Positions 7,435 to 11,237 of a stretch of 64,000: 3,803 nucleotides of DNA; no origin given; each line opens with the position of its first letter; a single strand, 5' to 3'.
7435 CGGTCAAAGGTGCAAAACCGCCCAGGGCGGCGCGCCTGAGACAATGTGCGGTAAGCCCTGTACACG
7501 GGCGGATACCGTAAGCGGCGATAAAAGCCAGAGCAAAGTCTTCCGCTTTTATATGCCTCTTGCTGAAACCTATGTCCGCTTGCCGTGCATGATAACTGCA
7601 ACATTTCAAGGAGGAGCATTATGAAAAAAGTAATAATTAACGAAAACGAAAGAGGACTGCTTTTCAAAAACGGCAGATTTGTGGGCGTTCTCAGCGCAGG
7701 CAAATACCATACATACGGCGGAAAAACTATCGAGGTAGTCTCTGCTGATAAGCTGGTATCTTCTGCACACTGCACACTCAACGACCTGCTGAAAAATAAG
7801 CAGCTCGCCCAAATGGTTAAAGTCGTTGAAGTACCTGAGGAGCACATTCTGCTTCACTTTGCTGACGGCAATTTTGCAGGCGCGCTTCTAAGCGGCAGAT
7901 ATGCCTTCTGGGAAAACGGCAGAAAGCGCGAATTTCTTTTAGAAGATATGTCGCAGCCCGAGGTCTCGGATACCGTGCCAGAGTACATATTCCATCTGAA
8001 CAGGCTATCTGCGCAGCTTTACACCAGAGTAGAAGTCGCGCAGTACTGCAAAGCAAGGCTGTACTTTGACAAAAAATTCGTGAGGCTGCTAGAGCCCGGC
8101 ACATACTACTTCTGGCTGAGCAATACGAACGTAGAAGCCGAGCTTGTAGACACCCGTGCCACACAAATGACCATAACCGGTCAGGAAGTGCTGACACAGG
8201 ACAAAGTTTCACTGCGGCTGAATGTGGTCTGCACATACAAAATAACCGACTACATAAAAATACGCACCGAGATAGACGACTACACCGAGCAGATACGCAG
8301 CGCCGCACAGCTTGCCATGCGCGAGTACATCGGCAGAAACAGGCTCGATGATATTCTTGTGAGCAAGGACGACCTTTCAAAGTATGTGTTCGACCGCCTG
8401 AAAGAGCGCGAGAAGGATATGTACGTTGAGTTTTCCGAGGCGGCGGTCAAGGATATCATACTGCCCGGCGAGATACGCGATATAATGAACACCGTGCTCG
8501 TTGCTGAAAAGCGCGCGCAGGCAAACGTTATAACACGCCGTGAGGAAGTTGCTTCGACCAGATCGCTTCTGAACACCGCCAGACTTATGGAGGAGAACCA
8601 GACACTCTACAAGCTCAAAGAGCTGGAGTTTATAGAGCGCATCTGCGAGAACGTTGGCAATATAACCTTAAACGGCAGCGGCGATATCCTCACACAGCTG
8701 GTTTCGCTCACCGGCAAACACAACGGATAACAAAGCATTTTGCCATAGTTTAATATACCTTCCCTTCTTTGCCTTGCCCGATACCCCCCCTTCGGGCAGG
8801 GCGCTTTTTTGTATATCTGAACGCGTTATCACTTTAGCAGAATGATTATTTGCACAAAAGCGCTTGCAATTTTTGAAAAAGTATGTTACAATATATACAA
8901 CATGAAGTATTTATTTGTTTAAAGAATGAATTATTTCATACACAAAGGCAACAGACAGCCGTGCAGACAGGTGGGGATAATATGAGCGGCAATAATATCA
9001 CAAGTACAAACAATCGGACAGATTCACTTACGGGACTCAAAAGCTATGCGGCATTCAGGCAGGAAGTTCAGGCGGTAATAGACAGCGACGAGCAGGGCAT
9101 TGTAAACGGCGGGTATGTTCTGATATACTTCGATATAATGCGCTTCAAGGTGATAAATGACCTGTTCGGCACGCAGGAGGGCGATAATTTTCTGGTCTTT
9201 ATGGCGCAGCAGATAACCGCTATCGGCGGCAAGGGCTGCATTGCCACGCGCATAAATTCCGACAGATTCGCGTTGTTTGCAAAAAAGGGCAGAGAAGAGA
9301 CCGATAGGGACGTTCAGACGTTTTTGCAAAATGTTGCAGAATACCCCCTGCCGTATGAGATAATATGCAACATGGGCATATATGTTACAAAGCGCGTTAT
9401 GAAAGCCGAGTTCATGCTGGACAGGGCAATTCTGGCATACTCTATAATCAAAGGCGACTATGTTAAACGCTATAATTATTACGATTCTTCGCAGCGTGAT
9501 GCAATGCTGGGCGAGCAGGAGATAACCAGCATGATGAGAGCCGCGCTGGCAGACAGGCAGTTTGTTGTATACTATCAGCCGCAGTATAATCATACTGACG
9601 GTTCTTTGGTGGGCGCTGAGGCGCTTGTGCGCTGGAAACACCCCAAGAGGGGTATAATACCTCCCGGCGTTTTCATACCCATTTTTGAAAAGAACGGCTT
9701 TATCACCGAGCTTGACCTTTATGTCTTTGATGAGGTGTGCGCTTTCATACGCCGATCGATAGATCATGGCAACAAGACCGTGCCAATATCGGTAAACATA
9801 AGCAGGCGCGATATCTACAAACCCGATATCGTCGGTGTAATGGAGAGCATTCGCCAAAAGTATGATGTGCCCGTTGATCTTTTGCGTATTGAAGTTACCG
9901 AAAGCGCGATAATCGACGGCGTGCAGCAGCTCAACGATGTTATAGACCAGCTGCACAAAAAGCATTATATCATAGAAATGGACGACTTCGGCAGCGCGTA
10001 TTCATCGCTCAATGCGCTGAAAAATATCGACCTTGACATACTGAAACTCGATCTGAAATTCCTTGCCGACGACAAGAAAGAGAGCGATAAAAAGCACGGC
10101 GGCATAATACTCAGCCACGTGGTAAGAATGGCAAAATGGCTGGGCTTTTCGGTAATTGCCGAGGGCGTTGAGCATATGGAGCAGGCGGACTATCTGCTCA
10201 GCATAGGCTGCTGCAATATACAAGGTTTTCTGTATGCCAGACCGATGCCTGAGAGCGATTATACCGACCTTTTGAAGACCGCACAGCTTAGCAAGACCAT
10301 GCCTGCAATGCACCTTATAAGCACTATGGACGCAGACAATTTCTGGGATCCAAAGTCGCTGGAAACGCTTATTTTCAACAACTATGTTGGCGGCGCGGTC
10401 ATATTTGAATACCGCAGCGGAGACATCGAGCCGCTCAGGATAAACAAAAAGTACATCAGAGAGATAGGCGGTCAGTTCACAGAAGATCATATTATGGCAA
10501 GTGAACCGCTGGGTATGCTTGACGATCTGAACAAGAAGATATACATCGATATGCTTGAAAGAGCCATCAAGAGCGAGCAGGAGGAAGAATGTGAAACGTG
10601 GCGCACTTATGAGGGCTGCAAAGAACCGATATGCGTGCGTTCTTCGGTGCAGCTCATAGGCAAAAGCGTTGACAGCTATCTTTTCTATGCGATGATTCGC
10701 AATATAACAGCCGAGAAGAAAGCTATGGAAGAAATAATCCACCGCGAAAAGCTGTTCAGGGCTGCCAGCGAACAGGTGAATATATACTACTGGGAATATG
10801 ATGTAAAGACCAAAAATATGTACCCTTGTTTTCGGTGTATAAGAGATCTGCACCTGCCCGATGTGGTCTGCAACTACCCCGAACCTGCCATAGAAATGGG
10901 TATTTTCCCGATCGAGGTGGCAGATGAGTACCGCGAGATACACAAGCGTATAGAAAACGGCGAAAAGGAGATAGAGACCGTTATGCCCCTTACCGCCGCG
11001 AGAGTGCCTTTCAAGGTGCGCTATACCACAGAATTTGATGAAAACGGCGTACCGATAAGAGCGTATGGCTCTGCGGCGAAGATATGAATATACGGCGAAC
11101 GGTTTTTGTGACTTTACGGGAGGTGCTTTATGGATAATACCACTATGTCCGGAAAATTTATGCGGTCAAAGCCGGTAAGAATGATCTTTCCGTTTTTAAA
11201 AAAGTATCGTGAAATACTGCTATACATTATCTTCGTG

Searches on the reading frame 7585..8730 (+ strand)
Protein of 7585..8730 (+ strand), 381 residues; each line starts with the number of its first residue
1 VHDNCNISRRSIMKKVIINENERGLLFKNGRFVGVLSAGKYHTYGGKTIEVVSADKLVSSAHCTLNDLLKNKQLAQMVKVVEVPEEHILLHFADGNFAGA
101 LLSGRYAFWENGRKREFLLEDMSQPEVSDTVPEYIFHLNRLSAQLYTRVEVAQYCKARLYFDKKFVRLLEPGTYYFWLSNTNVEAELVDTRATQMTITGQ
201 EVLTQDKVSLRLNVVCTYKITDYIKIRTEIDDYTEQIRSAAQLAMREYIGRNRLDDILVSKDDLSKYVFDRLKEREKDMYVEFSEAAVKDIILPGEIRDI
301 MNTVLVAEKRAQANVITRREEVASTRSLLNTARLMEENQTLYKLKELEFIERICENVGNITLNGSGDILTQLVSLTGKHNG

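Call 57: search_protein_families(library=pfam, proteins=[window:7585-8730:+])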
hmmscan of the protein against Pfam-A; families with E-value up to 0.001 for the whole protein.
window:7585-8730:+ (381 aa): 1 family
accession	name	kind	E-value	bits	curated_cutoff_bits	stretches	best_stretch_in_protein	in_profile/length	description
PF01145.31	Band_7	-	2.2e-26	93.4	23.6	1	164-321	16-175/176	SPFH domain / Band 7 family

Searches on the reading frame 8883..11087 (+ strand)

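Call 57: search_protein_families(library=pfam, proteins=[window:8883-11087:+])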
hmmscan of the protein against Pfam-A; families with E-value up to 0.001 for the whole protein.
window:8883-11087:+ (734 aa): 2 families
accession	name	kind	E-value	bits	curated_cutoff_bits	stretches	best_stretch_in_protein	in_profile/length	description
PF00563.25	EAL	-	7.3e-59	199.4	31.3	1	218-454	4-236/236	EAL domain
PF00990.26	GGDEF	-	3.4e-14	53.4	23.8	1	46-166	3-129/161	Diguanylate cyclase, GGDEF domain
